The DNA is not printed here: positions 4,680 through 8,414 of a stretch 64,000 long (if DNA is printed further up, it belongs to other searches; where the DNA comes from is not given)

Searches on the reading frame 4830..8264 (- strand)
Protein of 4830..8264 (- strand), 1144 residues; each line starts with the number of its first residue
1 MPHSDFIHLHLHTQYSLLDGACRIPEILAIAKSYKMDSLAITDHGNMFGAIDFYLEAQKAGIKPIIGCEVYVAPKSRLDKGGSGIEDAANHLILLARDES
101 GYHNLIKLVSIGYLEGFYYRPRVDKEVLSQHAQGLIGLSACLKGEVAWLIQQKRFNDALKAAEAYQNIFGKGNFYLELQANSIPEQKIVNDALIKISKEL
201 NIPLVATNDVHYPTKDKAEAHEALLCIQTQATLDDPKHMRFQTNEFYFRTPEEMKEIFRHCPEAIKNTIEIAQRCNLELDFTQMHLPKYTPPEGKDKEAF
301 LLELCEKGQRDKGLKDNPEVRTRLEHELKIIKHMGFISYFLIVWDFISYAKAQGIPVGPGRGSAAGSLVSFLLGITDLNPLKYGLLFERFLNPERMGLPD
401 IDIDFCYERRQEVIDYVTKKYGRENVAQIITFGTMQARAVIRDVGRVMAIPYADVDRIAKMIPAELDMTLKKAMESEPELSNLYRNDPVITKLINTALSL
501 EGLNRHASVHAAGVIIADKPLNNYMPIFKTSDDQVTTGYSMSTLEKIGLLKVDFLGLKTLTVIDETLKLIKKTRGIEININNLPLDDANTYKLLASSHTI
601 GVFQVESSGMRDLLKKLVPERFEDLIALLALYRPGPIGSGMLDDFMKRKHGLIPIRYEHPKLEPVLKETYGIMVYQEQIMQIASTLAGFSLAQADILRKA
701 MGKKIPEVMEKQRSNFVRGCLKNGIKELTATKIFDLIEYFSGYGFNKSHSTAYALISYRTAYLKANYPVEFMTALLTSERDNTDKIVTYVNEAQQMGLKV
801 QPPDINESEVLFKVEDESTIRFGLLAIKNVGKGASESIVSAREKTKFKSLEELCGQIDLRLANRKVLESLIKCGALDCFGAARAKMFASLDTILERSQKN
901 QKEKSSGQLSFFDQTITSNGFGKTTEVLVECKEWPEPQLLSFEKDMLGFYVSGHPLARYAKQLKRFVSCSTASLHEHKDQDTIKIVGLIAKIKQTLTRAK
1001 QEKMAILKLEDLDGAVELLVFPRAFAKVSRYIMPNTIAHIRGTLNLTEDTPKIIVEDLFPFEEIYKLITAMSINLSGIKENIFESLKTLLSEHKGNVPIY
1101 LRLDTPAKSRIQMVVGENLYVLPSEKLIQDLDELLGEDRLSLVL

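Call 36: search_protein_families(library=pfam, proteins=[window:4830-8264:-], max_evalue=0.00001)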
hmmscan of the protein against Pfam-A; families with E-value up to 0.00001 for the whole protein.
window:4830-8264:- (1144 aa): 5 families
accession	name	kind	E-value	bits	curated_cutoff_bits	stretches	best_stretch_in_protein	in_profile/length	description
PF07733.18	DNA_pol3_alpha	-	1.7e-103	346.2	23.9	1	301-556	3-260/260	Bacterial DNA polymerase III alpha NTPase domain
PF17657.6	DNA_pol3_finger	-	1.1e-68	230.2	22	1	559-724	1-166/166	Bacterial DNA polymerase III alpha subunit finger domain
PF02811.25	PHP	-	2.6e-59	200.7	26.4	1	8-180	1-163/164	PHP domain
PF14579.12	HHH_6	-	5.1e-28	97.5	25.6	1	797-885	1-89/90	Helix-hairpin-helix motif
PF01336.31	tRNA_anti-codon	-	1.1e-06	28.9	27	1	984-1059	2-73/75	OB-fold nucleic acid binding domain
